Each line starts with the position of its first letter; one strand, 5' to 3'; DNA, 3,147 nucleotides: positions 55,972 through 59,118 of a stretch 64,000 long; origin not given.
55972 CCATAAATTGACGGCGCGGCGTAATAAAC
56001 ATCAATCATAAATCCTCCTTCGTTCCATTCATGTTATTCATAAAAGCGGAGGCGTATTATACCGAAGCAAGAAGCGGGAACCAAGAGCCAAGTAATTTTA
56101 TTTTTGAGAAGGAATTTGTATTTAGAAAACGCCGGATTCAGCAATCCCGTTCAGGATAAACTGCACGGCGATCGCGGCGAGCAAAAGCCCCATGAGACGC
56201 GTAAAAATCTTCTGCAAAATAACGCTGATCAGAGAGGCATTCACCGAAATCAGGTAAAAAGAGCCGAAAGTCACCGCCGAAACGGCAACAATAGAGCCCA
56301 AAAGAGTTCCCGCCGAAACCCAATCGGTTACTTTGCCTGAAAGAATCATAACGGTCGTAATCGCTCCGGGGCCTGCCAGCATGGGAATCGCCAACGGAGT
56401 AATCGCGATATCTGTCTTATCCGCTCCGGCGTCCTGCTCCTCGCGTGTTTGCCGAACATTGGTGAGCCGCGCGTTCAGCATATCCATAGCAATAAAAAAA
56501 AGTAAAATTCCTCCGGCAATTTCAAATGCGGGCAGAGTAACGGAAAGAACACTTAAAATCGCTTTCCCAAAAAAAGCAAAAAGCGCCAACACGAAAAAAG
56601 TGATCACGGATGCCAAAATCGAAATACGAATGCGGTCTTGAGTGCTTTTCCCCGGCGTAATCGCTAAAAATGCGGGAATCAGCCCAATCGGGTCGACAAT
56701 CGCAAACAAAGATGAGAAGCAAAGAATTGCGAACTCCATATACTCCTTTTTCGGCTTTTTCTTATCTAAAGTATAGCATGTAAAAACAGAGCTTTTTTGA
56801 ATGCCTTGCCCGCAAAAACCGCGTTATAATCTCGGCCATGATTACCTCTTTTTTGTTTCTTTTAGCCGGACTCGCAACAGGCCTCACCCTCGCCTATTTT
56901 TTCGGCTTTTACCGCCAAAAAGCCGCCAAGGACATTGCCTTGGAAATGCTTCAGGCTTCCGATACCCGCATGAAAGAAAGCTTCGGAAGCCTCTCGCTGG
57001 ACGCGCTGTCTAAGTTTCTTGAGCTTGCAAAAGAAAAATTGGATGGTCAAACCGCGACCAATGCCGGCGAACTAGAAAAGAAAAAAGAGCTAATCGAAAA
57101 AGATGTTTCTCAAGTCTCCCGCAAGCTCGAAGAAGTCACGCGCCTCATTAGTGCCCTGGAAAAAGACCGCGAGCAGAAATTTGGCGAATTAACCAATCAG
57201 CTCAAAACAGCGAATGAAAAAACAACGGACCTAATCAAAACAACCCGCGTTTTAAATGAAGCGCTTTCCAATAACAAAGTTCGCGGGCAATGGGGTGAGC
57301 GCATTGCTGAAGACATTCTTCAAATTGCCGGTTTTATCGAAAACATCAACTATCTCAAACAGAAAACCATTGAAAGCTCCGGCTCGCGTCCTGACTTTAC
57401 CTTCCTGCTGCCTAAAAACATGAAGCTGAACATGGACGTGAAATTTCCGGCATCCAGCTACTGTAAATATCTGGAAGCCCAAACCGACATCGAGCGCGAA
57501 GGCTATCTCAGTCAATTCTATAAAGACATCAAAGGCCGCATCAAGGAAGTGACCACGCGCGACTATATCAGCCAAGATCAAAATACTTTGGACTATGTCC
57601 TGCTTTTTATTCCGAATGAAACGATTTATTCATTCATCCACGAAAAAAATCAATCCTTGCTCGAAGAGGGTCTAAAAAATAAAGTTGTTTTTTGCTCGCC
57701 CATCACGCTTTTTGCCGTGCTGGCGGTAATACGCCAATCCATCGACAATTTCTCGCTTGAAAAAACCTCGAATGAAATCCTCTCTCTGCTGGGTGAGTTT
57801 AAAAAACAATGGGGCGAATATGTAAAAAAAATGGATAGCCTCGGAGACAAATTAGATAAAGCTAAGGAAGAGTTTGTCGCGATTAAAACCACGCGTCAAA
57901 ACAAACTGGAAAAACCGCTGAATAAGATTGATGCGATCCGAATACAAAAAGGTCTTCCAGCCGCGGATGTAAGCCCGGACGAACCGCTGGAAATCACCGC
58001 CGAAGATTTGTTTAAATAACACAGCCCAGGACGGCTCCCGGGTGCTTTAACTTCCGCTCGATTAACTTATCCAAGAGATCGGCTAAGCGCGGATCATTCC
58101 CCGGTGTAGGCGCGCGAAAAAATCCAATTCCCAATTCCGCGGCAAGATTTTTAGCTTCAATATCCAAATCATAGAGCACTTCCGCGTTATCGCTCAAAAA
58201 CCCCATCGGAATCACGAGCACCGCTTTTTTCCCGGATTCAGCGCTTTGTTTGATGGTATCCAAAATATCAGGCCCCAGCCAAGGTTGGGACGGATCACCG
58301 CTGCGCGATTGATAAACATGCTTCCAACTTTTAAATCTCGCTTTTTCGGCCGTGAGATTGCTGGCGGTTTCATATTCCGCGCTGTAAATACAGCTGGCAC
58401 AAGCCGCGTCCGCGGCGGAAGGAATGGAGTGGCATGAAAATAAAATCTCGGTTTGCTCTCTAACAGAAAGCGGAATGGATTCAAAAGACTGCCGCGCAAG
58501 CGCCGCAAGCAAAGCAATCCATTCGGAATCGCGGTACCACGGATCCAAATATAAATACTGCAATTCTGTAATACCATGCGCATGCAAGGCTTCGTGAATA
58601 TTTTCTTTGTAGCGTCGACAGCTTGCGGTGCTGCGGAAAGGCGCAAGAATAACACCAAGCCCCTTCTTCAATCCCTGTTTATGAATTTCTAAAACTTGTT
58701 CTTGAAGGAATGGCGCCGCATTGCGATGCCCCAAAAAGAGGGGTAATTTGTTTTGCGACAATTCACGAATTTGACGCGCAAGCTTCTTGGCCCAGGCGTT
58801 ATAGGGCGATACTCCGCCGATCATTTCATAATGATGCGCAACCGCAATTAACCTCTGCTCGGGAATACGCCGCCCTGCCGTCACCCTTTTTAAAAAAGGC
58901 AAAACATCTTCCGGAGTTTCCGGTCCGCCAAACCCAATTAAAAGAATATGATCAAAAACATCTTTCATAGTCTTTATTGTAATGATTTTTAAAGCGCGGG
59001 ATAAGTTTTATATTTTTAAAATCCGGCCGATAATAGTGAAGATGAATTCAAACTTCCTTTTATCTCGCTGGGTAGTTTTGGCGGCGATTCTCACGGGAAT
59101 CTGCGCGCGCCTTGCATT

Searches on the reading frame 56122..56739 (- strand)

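Call 92: search_protein_families(library=pfam, proteins=[window:56122-56739:-], max_evalue=0.00001)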
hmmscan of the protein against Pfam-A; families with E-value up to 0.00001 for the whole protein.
window:56122-56739:- (205 aa): 1 family
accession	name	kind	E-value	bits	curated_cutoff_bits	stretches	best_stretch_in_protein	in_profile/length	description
PF01914.23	MarC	-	7.8e-55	185.9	23.9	1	2-201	2-201/203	MarC family integral membrane protein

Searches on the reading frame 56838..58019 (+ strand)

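Call 92: search_protein_families(library=pfam, proteins=[window:56838-58019:+], max_evalue=0.00001)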
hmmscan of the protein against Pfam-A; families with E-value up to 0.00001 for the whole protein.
window:56838-58019:+ (393 aa): 1 family
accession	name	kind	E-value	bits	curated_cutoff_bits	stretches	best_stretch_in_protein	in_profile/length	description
PF02646.22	RmuC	-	5.2e-67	226.4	26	1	86-370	3-287/291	RmuC family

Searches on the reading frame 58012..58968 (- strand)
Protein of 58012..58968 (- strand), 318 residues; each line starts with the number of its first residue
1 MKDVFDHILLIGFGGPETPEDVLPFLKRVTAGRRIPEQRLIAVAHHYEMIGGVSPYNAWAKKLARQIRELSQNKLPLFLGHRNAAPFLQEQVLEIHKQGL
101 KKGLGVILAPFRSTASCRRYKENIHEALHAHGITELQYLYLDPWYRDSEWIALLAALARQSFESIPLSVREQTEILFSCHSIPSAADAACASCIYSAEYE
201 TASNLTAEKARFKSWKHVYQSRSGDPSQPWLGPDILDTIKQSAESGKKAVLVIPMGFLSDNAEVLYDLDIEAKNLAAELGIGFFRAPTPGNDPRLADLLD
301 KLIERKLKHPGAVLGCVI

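Call 92: search_protein_families(library=pfam, proteins=[window:58012-58968:-], max_evalue=0.00001)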
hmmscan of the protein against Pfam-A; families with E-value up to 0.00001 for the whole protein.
window:58012-58968:- (318 aa): 1 family
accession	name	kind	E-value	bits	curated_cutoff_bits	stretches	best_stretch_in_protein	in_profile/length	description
PF00762.24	Ferrochelatase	-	1.3e-67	228.5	27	1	8-306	4-316/317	Ferrochelatase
